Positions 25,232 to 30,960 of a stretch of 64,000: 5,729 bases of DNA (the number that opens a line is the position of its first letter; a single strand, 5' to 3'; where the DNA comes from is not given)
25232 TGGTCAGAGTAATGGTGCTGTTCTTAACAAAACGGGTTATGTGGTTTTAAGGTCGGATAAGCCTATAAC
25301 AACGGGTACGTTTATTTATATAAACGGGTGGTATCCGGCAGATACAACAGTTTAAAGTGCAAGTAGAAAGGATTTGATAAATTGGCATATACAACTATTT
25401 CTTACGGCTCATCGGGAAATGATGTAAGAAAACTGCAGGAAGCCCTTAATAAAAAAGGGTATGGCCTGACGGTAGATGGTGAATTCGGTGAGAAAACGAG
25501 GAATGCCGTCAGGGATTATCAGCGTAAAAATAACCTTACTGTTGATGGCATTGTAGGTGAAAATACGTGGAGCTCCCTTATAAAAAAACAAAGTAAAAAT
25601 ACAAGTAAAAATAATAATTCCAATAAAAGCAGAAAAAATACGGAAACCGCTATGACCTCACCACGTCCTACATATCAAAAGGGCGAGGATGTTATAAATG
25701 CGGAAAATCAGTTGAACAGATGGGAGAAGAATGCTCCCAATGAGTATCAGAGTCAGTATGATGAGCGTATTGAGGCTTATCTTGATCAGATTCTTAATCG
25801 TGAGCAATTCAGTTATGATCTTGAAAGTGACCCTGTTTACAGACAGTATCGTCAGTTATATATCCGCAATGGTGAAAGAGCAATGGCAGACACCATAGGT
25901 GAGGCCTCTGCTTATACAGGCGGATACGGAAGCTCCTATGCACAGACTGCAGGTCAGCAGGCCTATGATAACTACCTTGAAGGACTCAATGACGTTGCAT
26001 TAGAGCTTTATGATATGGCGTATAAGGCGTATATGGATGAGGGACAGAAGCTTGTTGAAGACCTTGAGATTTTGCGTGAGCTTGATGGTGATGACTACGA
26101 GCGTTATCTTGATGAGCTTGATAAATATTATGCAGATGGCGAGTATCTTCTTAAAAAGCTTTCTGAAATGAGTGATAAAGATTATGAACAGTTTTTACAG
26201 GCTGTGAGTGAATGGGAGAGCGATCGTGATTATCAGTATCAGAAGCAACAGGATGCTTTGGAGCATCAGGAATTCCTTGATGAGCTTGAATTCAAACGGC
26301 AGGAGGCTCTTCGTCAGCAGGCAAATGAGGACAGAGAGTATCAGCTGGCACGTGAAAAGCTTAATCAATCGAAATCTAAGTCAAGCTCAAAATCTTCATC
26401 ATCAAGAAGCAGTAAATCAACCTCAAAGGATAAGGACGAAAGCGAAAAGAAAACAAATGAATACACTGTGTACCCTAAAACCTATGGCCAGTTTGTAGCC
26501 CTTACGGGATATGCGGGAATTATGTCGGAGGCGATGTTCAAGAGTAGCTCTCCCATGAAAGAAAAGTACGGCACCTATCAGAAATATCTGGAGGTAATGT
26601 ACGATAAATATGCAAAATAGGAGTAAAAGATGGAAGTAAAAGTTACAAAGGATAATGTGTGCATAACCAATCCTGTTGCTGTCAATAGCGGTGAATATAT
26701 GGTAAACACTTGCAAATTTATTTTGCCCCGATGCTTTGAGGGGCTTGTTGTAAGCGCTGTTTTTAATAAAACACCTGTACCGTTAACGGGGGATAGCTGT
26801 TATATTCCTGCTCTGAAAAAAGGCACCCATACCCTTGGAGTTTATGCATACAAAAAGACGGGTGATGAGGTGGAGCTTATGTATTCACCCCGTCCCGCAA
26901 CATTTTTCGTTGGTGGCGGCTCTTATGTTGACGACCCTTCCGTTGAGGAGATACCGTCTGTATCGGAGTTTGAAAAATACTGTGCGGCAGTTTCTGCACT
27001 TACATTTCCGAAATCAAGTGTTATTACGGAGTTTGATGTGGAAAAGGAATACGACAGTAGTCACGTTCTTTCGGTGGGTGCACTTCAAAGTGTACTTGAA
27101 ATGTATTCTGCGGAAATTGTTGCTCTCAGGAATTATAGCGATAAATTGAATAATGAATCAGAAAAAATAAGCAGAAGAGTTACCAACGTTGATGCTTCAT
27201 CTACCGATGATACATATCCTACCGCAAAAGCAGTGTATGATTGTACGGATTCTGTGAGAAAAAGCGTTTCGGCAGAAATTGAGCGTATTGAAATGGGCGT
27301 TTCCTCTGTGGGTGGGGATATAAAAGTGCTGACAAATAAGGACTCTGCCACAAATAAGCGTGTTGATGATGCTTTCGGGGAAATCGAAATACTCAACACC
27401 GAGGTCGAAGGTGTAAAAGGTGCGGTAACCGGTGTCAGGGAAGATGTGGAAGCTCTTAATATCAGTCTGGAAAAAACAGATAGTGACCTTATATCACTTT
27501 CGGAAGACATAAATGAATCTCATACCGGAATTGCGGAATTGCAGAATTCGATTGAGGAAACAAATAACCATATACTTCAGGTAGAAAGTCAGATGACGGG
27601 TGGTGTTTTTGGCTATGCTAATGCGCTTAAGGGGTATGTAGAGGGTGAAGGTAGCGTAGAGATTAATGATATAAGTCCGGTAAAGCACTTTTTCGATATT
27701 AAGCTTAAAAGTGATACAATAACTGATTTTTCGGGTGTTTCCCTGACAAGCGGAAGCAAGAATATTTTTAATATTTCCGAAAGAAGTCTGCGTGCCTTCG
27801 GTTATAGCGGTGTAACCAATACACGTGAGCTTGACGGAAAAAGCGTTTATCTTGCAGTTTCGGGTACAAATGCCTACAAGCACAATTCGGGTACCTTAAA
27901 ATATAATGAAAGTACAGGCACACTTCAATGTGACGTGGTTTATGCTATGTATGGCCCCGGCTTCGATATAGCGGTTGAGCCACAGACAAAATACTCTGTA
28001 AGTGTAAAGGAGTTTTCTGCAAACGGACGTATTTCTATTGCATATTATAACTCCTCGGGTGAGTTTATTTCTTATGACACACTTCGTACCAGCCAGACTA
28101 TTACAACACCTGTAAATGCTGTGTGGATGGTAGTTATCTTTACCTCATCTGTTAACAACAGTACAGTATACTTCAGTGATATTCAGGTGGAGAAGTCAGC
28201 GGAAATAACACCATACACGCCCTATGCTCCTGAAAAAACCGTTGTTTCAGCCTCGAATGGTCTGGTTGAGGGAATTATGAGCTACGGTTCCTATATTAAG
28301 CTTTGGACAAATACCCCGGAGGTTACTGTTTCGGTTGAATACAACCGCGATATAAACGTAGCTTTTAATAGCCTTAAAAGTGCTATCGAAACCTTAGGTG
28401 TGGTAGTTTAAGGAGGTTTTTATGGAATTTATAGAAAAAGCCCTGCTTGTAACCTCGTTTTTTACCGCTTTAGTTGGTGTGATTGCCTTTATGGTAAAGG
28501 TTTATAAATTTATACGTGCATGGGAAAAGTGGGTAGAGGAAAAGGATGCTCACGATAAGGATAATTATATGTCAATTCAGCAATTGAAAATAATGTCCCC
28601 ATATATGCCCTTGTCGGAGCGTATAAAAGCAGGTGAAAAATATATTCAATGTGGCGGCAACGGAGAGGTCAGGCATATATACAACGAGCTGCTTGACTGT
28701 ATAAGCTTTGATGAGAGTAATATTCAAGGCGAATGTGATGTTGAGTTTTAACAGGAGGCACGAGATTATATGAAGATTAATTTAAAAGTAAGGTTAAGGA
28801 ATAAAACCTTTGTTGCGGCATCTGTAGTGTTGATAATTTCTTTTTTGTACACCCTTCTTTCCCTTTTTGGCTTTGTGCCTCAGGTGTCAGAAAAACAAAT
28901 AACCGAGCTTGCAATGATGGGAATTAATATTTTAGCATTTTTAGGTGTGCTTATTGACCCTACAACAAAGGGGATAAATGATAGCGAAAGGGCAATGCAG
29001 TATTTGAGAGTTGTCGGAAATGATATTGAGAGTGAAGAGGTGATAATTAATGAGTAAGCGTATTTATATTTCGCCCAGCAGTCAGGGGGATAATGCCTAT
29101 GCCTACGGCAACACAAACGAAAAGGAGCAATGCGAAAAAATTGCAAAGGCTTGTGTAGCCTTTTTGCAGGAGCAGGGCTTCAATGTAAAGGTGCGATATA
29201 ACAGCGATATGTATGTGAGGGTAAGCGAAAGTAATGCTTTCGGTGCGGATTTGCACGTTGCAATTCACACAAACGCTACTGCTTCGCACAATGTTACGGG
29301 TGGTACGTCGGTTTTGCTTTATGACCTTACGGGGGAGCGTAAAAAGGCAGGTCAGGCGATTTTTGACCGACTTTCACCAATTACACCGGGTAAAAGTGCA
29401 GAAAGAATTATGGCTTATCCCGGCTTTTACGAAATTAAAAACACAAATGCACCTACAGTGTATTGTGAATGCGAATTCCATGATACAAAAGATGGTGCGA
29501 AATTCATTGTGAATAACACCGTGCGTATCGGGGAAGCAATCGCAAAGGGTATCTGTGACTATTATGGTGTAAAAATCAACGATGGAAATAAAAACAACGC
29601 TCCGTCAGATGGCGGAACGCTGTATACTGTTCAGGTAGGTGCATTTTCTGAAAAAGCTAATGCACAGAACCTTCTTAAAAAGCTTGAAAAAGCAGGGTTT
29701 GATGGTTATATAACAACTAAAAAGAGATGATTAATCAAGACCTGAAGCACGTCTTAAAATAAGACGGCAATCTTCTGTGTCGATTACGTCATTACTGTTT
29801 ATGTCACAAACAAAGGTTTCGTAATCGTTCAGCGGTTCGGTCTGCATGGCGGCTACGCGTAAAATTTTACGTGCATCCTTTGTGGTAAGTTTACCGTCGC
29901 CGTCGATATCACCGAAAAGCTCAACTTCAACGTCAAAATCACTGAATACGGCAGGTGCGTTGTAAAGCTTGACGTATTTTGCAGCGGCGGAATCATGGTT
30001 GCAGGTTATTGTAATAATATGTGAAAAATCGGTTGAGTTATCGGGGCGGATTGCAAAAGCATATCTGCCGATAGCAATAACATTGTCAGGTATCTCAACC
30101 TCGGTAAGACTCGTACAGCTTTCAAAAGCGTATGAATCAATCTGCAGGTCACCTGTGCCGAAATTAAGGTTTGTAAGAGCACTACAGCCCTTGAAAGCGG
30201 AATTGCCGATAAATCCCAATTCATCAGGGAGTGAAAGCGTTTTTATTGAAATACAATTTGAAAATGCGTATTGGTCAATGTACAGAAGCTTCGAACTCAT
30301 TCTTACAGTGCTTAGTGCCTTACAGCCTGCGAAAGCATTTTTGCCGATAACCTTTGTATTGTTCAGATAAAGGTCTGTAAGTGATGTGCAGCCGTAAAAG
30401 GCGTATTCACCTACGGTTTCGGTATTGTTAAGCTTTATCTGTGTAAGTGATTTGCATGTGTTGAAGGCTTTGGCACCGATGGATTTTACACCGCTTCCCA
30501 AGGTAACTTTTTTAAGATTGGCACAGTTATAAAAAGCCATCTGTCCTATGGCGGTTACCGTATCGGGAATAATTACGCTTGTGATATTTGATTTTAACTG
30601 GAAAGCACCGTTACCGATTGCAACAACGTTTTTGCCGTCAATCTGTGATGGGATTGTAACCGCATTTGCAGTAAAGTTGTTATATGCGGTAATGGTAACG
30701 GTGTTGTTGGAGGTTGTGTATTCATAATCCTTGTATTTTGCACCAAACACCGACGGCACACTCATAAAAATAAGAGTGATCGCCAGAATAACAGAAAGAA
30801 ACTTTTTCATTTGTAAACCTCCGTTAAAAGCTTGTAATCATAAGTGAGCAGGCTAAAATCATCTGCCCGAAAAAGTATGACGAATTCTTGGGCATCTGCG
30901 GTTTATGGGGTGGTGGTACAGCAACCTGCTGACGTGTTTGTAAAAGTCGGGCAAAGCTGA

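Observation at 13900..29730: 15.8-kb repressor-gated capsid/short-tail/lysis operon with no integrase, replication, recombination or recognisable small-terminase gene: candidate domesticated GTA- or PBSX-like particle locus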

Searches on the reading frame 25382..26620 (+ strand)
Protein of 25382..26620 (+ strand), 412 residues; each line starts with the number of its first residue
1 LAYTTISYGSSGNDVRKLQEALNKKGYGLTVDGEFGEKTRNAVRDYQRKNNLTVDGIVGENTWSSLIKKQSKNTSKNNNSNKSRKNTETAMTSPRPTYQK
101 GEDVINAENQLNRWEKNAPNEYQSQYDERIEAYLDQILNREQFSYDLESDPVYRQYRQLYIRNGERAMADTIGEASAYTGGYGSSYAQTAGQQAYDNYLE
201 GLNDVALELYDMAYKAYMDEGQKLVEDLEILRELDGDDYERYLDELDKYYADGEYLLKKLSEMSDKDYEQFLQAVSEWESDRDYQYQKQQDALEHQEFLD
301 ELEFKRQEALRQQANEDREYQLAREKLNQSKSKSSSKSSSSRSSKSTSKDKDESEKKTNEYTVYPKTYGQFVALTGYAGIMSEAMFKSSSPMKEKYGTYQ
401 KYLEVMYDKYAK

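Call 7: search_protein_families(library=pfam, max_evalue=0.01, proteins=[window:25382-26620:+])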
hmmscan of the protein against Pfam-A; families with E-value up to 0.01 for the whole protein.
window:25382-26620:+ (412 aa): 2 families
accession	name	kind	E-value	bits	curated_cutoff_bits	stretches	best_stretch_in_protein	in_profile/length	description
PF01471.23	PG_binding_1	-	4.4e-22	78.5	23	1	11-66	1-57/57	Putative peptidoglycan binding domain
PF09374.15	PG_binding_3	-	2.5e-08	34.4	24.6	1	15-49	3-39/76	Predicted Peptidoglycan domain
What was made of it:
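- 25382..26620 (+): 412-aa virion protein with an N-terminal PG_binding_1 domain and a charged helical region. It is the counterpart of the abundant 'TolA'-annotated FpGTA particle protein. PF01471 E 4e-22 (call 7).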

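Call 9: search_protein_families(library=phrogs, max_evalue=0.001, proteins=[window:25382-26620:+])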
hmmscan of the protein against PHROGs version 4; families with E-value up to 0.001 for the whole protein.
window:25382-26620:+ (412 aa): 13 families
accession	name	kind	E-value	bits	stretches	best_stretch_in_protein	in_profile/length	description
phrog_2649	-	lysis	1.3e-22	81.9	1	4-89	173-257/261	endolysin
phrog_1493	-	lysis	1.3e-20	74.9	1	9-128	244-357/394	endolysin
phrog_1224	-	head and packaging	1.3e-16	61.9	1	7-73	5-71/438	endolysin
phrog_17214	-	lysis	4.9e-12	47.1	1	7-73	246-319/322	endolysin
phrog_1512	-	lysis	2.3e-10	42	1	6-125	177-298/314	endolysin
phrog_6707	-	lysis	4.8e-08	33.2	1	8-68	181-244/311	endolysin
phrog_880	-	lysis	1.5e-07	32.1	1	12-67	373-432/435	endolysin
phrog_16428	-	lysis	1.6e-07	31.4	1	16-65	464-517/520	endolysin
phrog_6219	-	lysis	1.9e-05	25.3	1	15-77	253-319/326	endolysin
phrog_102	-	lysis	5.3e-05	23.8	1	1-66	6-78/369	endolysin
phrog_23452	-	unknown function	9.8e-05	23.5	1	5-65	54-120/135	-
phrog_34314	-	unknown function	0.0002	21.2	1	10-71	198-259/450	-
phrog_7685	-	integration and excision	0.00021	21.9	1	30-88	13-70/240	integrase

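Call 58: search_protein_families(library=ncbifam, max_evalue=0.01, proteins=[window:25382-26620:+])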
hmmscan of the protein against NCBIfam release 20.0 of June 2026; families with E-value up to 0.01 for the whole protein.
window:25382-26620:+ (412 aa): 6 families
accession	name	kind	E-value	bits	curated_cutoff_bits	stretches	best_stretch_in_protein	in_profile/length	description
TIGR02869.1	spore_SleB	equivalog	1.2e-16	61.2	236.5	1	4-86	5-88/201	spore cortex-lytic enzyme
NF052335.1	PdgHdaseHSB129560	equivalog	1.5e-13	50.8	500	1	2-72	196-267/330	peptidoglycan hydrolase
NF052336.1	PdgHdaseHSB100310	equivalog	8.4e-13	48.4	500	1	4-68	183-248/316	peptidoglycan hydrolase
NF052377.1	lmo1851_S41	exception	1.2e-06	27.5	725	1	7-79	385-458/468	lmo1851 family serine protease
TIGR03979.1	His_Ser_Rich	equivalog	1.8e-05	24.8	121.65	1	15-66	134-186/190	His-Xaa-Ser repeat protein HxsA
NF038080.1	PG_bind_siph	domain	5.1e-05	23.5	55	1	9-67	10-75/76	peptidoglycan-binding protein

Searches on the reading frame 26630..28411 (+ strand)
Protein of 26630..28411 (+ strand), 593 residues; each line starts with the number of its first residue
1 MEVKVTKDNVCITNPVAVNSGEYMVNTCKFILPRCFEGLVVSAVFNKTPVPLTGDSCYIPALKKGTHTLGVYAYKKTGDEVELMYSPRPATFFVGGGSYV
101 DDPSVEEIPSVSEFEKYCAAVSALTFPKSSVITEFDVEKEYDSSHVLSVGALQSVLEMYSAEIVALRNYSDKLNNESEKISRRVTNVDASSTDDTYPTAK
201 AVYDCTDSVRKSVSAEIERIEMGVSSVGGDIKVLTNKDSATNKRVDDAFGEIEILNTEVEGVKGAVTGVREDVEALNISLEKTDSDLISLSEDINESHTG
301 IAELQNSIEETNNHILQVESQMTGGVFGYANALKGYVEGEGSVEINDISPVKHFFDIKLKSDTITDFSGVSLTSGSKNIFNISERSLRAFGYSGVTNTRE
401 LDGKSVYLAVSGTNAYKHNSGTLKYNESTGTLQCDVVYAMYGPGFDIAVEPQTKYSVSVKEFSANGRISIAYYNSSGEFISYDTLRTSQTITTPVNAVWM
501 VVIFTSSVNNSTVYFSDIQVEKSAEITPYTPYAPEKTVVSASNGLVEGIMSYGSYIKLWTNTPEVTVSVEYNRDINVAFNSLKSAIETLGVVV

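Call 7: search_protein_families(library=pfam, max_evalue=0.01, proteins=[window:26630-28411:+])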
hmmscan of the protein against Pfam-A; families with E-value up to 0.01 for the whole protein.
window:26630-28411:+ (593 aa): 2 families
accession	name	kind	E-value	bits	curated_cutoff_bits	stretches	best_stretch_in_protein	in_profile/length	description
PF10473.14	CENP-F_leu_zip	-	0.00014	22.4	34.5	0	222-321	17-116/140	Leucine-rich repeats of kinetochore protein Cenp-F/LEK1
PF08702.15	Fib_alpha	-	0.0011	19.6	29.9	0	151-245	25-118/143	Fibrinogen alpha/beta chain family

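Call 9: search_protein_families(library=phrogs, max_evalue=0.001, proteins=[window:26630-28411:+])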
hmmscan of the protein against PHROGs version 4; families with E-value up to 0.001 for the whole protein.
window:26630-28411:+ (593 aa): 2 families
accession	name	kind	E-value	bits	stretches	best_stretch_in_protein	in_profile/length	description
phrog_19577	-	head and packaging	0.00017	21.9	1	212-324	55-160/378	minor head protein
phrog_30677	-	tail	0.00017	21.8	1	230-322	74-166/285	tail protein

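Call 56: search_protein_families(library=pfam, max_evalue=5, proteins=[window:26630-28411:+])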
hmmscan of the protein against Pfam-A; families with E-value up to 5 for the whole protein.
window:26630-28411:+ (593 aa): 19 families
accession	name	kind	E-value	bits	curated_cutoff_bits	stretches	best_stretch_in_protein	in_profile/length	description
PF10473.14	CENP-F_leu_zip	-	0.00014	22.4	34.5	1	222-321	17-116/140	Leucine-rich repeats of kinetochore protein Cenp-F/LEK1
PF08702.15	Fib_alpha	-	0.0011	19.6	29.9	2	151-245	25-118/143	Fibrinogen alpha/beta chain family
PF06008.19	Laminin_I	-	0.026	14.7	34.6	1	214-313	11-110/259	Laminin Domain I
PF16888.10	YwqH-like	-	0.029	15.1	33.7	1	167-235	47-115/123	YwqH-like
PF05911.16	FPP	-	0.043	12.5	40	1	175-316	655-800/871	Filament-like plant protein, long coiled-coil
PF06009.19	Laminin_II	-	0.13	12.7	33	0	207-260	16-69/138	Laminin Domain II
PF16331.10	TolA_bind_tri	-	0.19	12.3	30.1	0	272-321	5-54/76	TolA binding protein trimerisation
PF05701.16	WEMBL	-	0.19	10.9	35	1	237-321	287-371/562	Weak chloroplast movement under blue light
PF12795.12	MscS_porin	-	0.21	11.6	34.4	1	273-322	80-129/238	Mechanosensitive ion channel porin domain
PF07889.17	DUF1664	-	0.32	11.5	34.6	0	265-317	67-119/124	Protein of unknown function (DUF1664)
PF23203.1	KIF21A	-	0.39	10.9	28.5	1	273-321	57-105/161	KIF21A-like domain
PF17045.10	CEP63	-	0.5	10.5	33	0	272-314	29-71/263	Centrosomal protein of 63 kDa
PF00038.26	Filament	-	0.53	10.3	40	0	252-323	205-273/313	Intermediate filament protein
PF09763.15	Sec3_CC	-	0.79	10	27.1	1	251-318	22-87/133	Exocyst complex component Sec3, coiled-coil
PF02680.19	DUF211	-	0.81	10.4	22.1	1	258-301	29-72/89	Uncharacterized ArCR, COG1888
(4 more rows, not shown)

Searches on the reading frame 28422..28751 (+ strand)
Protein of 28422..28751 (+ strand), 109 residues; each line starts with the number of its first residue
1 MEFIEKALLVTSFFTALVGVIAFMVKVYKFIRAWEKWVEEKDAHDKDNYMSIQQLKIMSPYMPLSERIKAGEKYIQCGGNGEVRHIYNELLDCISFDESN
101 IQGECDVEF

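Call 7: search_protein_families(library=pfam, max_evalue=0.01, proteins=[window:28422-28751:+])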
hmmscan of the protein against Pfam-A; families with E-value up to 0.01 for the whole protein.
window:28422-28751:+ (109 aa): 0 families

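Call 9: search_protein_families(library=phrogs, max_evalue=0.001, proteins=[window:28422-28751:+])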
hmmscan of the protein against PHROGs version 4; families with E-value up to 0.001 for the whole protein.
window:28422-28751:+ (109 aa): 0 families

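Call 56: search_protein_families(library=pfam, max_evalue=5, proteins=[window:28422-28751:+])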
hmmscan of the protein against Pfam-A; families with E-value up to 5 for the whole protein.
window:28422-28751:+ (109 aa): 1 family
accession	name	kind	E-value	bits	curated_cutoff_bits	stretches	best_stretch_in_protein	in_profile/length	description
PF10361.14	DUF2434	-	0.12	11.8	25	1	5-53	117-163/294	Protein of unknown function (DUF2434)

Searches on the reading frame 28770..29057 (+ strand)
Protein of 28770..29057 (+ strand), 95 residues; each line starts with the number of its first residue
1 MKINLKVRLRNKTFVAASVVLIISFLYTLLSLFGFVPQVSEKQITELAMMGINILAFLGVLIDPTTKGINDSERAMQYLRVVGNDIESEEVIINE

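Call 7: search_protein_families(library=pfam, max_evalue=0.01, proteins=[window:28770-29057:+])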
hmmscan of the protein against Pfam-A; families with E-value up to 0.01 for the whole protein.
window:28770-29057:+ (95 aa): 1 family
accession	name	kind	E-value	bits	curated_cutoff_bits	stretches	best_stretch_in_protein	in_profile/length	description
PF04531.18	Phage_holin_1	-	1e-18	68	22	1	3-78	1-78/82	Bacteriophage holin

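Call 9: search_protein_families(library=phrogs, max_evalue=0.001, proteins=[window:28770-29057:+])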
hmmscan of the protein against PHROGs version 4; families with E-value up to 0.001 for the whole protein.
window:28770-29057:+ (95 aa): 3 families
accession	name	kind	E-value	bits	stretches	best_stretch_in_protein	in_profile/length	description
phrog_297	-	lysis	4.3e-19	70.1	1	1-80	7-86/176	holin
phrog_962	-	lysis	1.3e-15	58.7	1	1-79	2-80/152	holin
phrog_10091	-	lysis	3e-08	34.8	1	1-82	1-84/143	holin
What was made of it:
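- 28770..29057 (+): Holin. PF04531 E 1e-18 (call 7). phrog_297 (call 9).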

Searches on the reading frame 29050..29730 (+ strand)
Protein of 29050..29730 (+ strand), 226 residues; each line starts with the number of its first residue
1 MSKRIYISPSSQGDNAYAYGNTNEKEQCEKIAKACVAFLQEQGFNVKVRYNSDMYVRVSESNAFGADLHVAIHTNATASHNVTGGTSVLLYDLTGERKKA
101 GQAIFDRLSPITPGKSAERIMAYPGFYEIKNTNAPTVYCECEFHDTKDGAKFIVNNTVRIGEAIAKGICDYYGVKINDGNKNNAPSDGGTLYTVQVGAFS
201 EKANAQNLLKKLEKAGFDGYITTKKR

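Call 7: search_protein_families(library=pfam, max_evalue=0.01, proteins=[window:29050-29730:+])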
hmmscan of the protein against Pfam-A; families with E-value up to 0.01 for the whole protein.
window:29050-29730:+ (226 aa): 2 families
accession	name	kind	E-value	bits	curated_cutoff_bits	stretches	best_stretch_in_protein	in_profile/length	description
PF01520.23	Amidase_3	-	6.7e-19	69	27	1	12-169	8-173/174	N-acetylmuramoyl-L-alanine amidase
PF05036.18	SPOR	-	5.1e-10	40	21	1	189-222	2-36/76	SPOR domain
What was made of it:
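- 29050..29730 (+): N-acetylmuramoyl-L-alanine amidase with a SPOR domain (endolysin). PF01520 E 7e-19 and PF05036 E 5e-10 (call 7).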

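Call 9: search_protein_families(library=phrogs, max_evalue=0.001, proteins=[window:29050-29730:+])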
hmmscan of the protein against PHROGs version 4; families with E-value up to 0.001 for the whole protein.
window:29050-29730:+ (226 aa): 5 families
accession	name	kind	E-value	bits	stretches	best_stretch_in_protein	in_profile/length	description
phrog_435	-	lysis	8.9e-26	91.9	1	15-222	129-352/556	endolysin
phrog_2742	-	lysis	1.5e-11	45.3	1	18-190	18-199/318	endolysin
phrog_12727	-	lysis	2.1e-05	25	1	19-214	179-382/393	endolysin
phrog_20388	-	lysis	4.5e-05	23.6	1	179-221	367-410/527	endolysin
phrog_15001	-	lysis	5.4e-05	23.4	1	177-223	202-249/367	endolysin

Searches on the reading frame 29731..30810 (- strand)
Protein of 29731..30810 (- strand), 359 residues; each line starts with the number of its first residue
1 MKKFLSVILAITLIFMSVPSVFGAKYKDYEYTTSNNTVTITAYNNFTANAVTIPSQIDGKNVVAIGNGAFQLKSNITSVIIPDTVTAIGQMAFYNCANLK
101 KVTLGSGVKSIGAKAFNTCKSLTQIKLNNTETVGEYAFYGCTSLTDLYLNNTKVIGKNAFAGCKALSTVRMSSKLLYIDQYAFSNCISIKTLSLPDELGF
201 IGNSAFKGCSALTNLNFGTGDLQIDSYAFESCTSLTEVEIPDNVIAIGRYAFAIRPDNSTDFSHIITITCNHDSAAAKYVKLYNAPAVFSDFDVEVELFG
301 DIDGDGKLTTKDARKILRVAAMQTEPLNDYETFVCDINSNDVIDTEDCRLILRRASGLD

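Call 7: search_protein_families(library=pfam, max_evalue=0.01, proteins=[window:29731-30810:-])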
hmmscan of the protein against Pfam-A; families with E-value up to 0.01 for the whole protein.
window:29731-30810:- (359 aa): 6 families
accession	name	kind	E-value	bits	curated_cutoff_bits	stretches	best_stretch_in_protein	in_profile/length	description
PF13306.12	LRR_5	-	2.7e-59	199.1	27.7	2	132-253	2-121/127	BspA type Leucine rich repeat region (6 copies)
PF13855.12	LRR_8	-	1.2e-14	54.2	27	2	100-153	4-60/61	Leucine rich repeat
PF12799.13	LRR_4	-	1.1e-05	25.9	27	0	98-129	2-33/44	Leucine Rich repeats (2 copies)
PF23952.1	LRR_EndoS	-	0.0015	19.2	27.9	0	182-243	54-116/116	Endo-beta-N-acetylglucosaminidase EndoS LRR domain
PF24663.1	DUF7651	-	0.0059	16.6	27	1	121-193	111-182/205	Domain of unknown function (DUF7651)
PF13405.12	EF-hand_6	-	0.006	16.7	25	0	301-318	10-27/30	EF-hand domain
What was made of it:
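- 29731..30810 (-): Convergent secreted BspA-type LRR protein with a dockerin-like C-terminus. It accompanies the element in most lineages and may be cargo rather than host flank. LRR_5 E 3e-59 (call 7).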

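Call 58: search_protein_families(library=ncbifam, max_evalue=0.01, proteins=[window:29731-30810:-])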
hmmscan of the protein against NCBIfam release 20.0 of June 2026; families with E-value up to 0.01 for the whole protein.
window:29731-30810:- (359 aa): 3 families
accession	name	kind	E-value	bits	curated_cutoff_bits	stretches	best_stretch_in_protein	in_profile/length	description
NF047961.1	adhesin_HupY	equivalog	1.8e-19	69.4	1250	2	56-149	170-261/978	leucine-rich repeat adhesin HupY/LrrG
NF045861.1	glide_Gli349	exception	4.2e-13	46.9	1750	2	74-163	2677-2768/3169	gliding machinery surface structure protein Gli349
TIGR02167.2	Liste_lipo_26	repeat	0.0027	17.4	30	0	206-216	2-12/26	PARCEL repeat-containing surface protein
